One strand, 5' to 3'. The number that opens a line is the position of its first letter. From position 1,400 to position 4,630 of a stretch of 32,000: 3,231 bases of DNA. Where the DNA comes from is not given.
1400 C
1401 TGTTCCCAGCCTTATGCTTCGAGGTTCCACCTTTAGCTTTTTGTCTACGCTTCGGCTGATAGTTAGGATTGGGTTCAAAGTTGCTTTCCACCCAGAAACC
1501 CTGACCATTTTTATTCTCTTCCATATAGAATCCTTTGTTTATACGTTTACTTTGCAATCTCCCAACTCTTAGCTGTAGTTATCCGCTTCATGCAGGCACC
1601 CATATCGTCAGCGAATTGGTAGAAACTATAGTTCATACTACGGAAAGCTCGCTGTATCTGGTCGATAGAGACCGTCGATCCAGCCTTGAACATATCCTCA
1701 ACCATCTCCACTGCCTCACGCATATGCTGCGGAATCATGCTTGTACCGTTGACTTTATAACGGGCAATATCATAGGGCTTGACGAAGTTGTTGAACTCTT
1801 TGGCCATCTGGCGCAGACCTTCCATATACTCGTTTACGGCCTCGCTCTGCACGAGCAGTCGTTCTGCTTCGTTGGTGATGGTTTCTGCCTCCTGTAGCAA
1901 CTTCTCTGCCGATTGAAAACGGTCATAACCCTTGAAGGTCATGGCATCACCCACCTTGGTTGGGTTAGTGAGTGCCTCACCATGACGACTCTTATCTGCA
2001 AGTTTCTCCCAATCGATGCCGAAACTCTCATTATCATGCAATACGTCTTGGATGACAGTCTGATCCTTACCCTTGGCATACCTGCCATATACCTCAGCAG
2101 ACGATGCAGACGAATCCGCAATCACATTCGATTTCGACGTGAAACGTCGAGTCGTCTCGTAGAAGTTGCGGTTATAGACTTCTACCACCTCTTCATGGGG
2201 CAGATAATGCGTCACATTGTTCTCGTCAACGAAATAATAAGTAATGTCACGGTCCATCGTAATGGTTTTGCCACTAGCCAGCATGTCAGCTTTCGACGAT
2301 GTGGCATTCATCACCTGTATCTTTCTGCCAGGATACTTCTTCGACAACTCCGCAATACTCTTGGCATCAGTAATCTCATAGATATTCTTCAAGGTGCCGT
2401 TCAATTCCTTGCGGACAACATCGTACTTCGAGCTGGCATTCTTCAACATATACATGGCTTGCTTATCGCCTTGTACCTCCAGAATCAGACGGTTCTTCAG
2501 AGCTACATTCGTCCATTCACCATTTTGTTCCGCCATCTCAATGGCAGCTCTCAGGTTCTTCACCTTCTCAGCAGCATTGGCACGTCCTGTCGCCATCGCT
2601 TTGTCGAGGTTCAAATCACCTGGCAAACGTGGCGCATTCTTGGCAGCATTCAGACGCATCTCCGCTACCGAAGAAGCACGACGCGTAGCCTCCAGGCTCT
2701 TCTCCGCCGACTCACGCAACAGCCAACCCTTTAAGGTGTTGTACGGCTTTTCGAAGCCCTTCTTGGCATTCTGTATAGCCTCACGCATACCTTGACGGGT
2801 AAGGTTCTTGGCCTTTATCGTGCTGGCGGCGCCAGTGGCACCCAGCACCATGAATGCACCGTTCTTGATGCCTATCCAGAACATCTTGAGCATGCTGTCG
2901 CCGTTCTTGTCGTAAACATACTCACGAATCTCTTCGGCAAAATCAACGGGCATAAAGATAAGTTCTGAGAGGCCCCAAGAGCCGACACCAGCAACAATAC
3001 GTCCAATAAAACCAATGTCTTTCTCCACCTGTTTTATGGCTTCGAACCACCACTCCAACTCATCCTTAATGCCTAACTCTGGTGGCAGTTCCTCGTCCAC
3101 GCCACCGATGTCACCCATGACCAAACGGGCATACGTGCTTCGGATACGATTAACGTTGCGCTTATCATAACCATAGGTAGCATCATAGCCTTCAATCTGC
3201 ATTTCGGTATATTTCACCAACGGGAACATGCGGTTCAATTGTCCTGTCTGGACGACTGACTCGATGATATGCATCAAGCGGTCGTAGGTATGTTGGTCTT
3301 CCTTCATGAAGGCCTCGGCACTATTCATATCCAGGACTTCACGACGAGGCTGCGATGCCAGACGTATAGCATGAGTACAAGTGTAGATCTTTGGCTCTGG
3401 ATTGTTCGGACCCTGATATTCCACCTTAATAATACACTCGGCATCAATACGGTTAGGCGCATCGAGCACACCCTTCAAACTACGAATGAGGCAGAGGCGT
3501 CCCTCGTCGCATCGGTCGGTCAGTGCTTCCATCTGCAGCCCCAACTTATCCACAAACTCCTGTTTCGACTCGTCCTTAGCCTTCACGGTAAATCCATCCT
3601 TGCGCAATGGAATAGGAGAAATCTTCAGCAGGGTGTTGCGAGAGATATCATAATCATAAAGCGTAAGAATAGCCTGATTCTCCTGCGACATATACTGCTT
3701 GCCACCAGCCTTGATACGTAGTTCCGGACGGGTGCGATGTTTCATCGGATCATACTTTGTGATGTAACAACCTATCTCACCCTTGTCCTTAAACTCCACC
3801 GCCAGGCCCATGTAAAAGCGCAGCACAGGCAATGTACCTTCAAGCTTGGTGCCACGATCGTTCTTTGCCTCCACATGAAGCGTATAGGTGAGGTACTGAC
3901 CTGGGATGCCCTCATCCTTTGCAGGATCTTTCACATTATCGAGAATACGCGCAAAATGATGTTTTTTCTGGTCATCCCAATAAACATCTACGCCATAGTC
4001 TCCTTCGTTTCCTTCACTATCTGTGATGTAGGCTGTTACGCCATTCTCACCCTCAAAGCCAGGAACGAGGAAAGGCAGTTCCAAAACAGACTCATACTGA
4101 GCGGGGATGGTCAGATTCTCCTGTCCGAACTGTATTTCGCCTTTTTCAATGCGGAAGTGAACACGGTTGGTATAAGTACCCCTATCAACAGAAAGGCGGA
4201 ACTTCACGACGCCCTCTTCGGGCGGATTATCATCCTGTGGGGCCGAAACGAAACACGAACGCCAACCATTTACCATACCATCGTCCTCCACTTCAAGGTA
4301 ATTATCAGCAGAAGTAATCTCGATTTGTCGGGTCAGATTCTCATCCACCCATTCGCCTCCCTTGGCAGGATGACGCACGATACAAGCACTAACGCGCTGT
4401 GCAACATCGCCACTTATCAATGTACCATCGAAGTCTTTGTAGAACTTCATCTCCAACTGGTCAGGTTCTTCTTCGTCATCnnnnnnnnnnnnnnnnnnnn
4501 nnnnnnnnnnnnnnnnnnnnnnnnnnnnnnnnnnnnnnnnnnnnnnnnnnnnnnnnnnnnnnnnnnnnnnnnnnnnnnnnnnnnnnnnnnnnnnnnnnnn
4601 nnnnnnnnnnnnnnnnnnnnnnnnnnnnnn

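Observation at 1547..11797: Two divergent paralogues of a ~1300-aa single-pass membrane protein with no recognisable enzymatic family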

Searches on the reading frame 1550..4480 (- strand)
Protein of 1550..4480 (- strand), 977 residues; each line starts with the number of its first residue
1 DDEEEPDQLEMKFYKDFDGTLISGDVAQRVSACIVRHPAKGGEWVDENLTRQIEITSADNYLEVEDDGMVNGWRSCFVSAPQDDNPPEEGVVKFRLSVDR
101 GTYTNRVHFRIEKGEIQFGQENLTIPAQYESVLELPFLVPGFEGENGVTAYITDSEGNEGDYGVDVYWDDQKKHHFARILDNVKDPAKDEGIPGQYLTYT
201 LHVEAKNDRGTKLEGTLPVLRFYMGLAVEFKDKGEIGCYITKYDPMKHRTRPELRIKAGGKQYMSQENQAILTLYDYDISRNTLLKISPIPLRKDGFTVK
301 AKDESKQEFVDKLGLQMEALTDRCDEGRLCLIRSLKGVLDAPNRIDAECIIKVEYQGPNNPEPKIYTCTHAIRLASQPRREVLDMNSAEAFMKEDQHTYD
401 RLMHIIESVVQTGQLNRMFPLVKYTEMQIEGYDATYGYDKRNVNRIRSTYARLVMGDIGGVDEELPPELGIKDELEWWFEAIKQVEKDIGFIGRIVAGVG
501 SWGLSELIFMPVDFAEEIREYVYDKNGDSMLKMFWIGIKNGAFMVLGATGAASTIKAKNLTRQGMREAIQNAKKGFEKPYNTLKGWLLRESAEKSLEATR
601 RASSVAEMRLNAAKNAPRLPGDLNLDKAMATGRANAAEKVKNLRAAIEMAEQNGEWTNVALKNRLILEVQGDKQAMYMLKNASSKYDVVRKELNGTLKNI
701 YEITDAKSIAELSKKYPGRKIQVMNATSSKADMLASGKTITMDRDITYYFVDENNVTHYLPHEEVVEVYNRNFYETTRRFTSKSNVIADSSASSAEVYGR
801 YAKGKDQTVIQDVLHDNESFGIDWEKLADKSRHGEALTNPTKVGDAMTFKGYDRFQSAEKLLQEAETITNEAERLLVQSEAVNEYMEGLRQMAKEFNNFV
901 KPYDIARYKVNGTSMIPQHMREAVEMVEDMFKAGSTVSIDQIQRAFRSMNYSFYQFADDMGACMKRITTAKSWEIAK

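Call 16: find_related_loci(query=window:1550-4480:-, collection=genome_contigs, flank=10000)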
Query window:1550-4480:- (977 aa) in genome_contigs; peptide patterns used: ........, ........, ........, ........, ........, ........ (x = any residue, [..] = any of these).
14 stretches matched a pattern; 4 encode a relative of the query (tblastn E <= 1e-3); 3 distinct loci.
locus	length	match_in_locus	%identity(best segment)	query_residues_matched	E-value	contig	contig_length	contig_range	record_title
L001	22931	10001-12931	98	1-977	0e+0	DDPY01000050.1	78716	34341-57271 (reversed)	MAG TPA_asm: Prevotella sp. UBA2456 UBA2456_contig_383, whole genome shotgun sequence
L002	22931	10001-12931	98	1-977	0e+0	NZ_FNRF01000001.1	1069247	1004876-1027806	Xylanibacter ruminicola strain D31d, whole genome shotgun sequence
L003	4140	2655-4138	96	8-550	0e+0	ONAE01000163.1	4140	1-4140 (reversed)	uncultured Prevotella sp. isolate RUG116 genome assembly, contig: scaffold_79340, whole genome shotgun sequence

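Call 39: predict_structure(alignment_id=A1)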
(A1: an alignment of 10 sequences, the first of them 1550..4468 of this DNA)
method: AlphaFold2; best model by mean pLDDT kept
length: 973 residues; sequences in the alignment: 10
mean_pLDDT: 76.2   pTM: 0.43
mean pLDDT of the five models: 76.2, 75.0, 74.8, 72.5, 72.2
residues with pLDDT >= 90: 237; 70-90: 509; 50-70: 76; < 50: 151
segments of 3 or more residues with pLDDT < 50: 453-582, 781-788, 809-815, 968-973
pLDDT, mean of each block of 10 residues (from residue 1): 84 80 88 87 91 88 90 86 89 83 86 85 88 81 87 85 89 90 80 92 76 92 88 87 72 76 92 82 89 90 85 82 88 80 94 82 92 83 84 89 72 67 79 84 75 43 35 38 36 33 38 45 40 35 28 29 31 34 60 78 87 69 85 92 89 89 90 87 91 90 91 83 67 80 80 78 90 80 45 81 66 49 69 78 84 90 87 89 88 85 73 89 84 85 89 90 61 30
secondary structure, 60 per line:
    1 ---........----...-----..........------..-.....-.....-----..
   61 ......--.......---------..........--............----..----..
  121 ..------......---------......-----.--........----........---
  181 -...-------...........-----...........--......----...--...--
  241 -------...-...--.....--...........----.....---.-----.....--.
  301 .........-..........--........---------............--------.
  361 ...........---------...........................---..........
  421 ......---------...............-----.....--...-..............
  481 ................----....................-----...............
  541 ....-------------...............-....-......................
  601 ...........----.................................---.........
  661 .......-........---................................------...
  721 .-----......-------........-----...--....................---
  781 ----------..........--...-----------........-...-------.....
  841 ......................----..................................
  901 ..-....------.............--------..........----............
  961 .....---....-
elements in order (helices of 4 or more, strands of 3 or more residues): E4-11 E16-18 E24-33 H43-47 E49-53 E59-66 E69-75 E85-94 E97-108 E119-122 E129-134 E144-149 E158-165 E170-177 E192-202 E208-218 E221-226 E231-233 E236-238 E252-254 E257-261 E264-274 E279-283 E293-297 H300-309 E311-320 E323-330 E340-351 E360-371 H381-407 H411-426 H436-450 H456-460 H467-496 H501-520 H526-544 H558-572 H574-577 H579-611 H616-648 H652-667 H669-676 H680-711 E718-721 H727-732 E740-747 E753-755 H758-777 H791-800 E803-805 H817-824 H836-862 H867-902 H904-907 H914-926 H935-944 H949-965 H969-972

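Call 42: fold_search(model_id=the predicted structure, library=pdb)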
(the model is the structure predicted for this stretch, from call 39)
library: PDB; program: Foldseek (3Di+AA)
matches with E <= 10: 1612; with E <= 0.001: 307
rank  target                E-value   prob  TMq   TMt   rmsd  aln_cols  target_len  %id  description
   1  5ftx                  2.0e-08  1.00  0.14  0.20  23.0       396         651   12  Structure of surface layer protein SbsC, domains 4-9 (released 2017-02-22)
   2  6vfw_D                3.9e-08  1.00  0.11  0.21  29.2       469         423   10  Crystal structure of human delta protocadherin 10 EC1-EC4 (released 2020-03-11)
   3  6vfw_C                4.9e-08  1.00  0.12  0.22  29.5       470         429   10  Crystal structure of human delta protocadherin 10 EC1-EC4 (released 2020-03-11)
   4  7r5k_10               4.9e-08  1.00  0.12  0.07  20.7       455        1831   12  Human nuclear pore complex (constricted) (released 2022-06-22)
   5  3f85                  7.0e-08  1.00  0.10  0.17  20.8       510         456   10  Structure of fusion complex of homo trimeric major pilin subunits CfaB of CFA/I fimbirae from ETEC E. coli (released 2009-08-11)
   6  6vfw_E                8.0e-08  1.00  0.12  0.23  29.7       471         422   10  Crystal structure of human delta protocadherin 10 EC1-EC4 (released 2020-03-11)
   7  6vfp_A                1.1e-07  1.00  0.13  0.22  28.6       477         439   11  Crystal structure of human protocadherin 1 EC1-EC4 (released 2020-03-11)
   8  8egx_B                1.6e-07  1.00  0.12  0.22  30.1       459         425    9  Complex of Fat4(EC1-4) bound to Dchs1(EC1-4) (released 2023-02-22)
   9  8egw_B                2.0e-07  1.00  0.12  0.22  32.5       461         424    8  Complex of Fat4(EC1-4) bound to Dchs1(EC1-3) (released 2023-02-22)
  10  5szl_D                2.8e-07  1.00  0.11  0.20  15.8       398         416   10  Protocadherin gamma A1 extracellular cadherin domains 1-4 (released 2016-10-19)
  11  5tfm                  3.4e-07  1.00  0.12  0.27  14.9       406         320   10  Crystal Structure of Human Cadherin-23 EC6-8 (released 2017-12-27)
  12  2rik                  3.4e-07  1.00  0.12  0.29  14.1       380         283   11  I-band fragment I67-I69 from titin (released 2008-01-22)
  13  6vfq_A                3.5e-07  1.00  0.11  0.23  29.2       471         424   10  Crystal structure of monomeric human protocadherin 10 EC1-EC4 (released 2020-03-11)
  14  8d40_A                3.9e-07  1.00  0.11  0.18  28.3       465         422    7  Crystal structure of human CELSR1 EC1-4 (released 2023-08-30)
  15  4zi8_A                4.0e-07  1.00  0.13  0.31  13.2       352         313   12  Structure of mouse clustered PcdhgC3 EC1-3 (released 2015-10-28)
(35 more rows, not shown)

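Call 49: search_solved_structures(query=A1, max_evalue=10)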
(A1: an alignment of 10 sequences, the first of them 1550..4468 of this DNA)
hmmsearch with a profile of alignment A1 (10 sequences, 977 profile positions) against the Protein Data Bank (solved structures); distinct sequences matched with E-value up to 10: 3.
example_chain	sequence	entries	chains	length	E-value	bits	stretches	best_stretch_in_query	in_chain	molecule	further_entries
7uhb_K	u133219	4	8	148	0.14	13.2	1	596-681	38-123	Multivalent miniprotein inhibitor AHB2-2GS-SB175 | Pan-variant miniprotein TRI2-2 | TRI2-2 minibinder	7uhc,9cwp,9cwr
8x5p_A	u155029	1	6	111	0.61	11.1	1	891-972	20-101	Spike protein S2,EK1 peptide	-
9r1n_A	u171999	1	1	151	0.72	10.8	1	539-652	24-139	sc-apCC-4-DPH-2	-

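Call 53: search_protein_representatives(alignment_id=A1)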
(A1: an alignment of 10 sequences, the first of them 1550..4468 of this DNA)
Query: 10 sequences, 977 profile positions. Proteins with E-value up to 0.001 (for the whole library): 753; up to 1e-10: 568; up to 1e-30: 226. The best 150 are listed.
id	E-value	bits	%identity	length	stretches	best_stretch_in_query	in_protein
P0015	0.0e+00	1301.9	-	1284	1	2-976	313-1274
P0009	0.0e+00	1262.5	-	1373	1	1-977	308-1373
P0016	0.0e+00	1203.4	-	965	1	19-977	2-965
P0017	0.0e+00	1182.9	-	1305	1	2-977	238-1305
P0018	0.0e+00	1178.4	-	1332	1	1-977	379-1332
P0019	0.0e+00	1161.7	-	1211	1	4-977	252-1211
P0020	0.0e+00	1160.0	-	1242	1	2-977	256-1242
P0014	0.0e+00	1130.9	-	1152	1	2-977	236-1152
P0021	0.0e+00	1125.7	-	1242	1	2-977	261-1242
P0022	0.0e+00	1039.5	-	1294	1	1-977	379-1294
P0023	0.0e+00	1037.1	-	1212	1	4-977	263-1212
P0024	0.0e+00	1019.8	-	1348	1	4-977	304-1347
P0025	3.1e-297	1005.1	-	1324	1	1-976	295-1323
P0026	3.1e-280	948.8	-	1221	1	4-977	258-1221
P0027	1.5e-277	939.9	-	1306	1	1-977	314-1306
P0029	9.3e-276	934.0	-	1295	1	2-977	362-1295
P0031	1.3e-273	926.9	-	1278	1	3-977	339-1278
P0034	2.3e-255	866.5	-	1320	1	1-977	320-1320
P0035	3.8e-244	829.4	-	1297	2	259-977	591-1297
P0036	4.7e-240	815.8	-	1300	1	2-977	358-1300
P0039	6.4e-224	762.4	-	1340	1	4-977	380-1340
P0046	5.9e-187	640.1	-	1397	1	4-977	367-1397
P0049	3.9e-181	620.8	-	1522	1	4-976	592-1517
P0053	6.7e-171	586.9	-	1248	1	4-975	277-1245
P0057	2.1e-166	572.0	-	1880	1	2-976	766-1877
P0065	2.0e-135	469.5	-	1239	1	4-976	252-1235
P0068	5.2e-133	461.5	-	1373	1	2-973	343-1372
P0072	1.9e-128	446.4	-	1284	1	4-973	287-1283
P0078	1.0e-124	434.0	-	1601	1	2-971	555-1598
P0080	3.2e-124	432.4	-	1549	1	2-972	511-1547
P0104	1.4e-106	374.0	-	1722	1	3-959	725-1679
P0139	1.8e-89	317.4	-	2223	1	158-973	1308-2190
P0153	3.1e-80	286.8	-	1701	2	3-786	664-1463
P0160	4.0e-74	266.6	-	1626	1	3-801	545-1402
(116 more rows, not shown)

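Call 54: find_homologous_proteins(query=A1, max_evalue=0.00001)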
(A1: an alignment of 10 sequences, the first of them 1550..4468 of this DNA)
Query A1 (10 sequences) (973 aa, profile of the alignment): 93 proteins with E <= 0.00001 among 8000 candidates.
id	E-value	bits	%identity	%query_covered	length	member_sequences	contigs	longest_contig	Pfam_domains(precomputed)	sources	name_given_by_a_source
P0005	0.0e+0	1413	36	99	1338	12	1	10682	-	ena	-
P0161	0.0e+0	1317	98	100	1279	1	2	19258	-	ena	-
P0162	0.0e+0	1316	99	100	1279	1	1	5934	-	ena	-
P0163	0.0e+0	1315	99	100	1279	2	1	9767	-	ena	-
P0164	0.0e+0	1315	99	100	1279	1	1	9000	-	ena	-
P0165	0.0e+0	1315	99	100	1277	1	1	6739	-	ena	-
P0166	0.0e+0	1315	99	100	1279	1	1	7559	-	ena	-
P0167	0.0e+0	1314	99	100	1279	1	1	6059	-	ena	-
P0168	0.0e+0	1314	98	100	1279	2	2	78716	-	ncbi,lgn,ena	-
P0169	0.0e+0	1314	98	100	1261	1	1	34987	-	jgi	-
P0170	0.0e+0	1314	99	100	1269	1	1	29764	-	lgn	-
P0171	0.0e+0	1314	99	100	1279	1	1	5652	-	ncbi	-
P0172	0.0e+0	1314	99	100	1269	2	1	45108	-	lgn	-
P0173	0.0e+0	1313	99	100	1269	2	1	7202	-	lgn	-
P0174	0.0e+0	1313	99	100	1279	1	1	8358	-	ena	-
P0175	0.0e+0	1313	99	100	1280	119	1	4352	-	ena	-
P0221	0.0e+0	1280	36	98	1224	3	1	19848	-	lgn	-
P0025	9.7e-297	1005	33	99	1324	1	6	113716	-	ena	-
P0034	7.2e-255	867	30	99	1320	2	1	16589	-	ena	-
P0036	1.5e-239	816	29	99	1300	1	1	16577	-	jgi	-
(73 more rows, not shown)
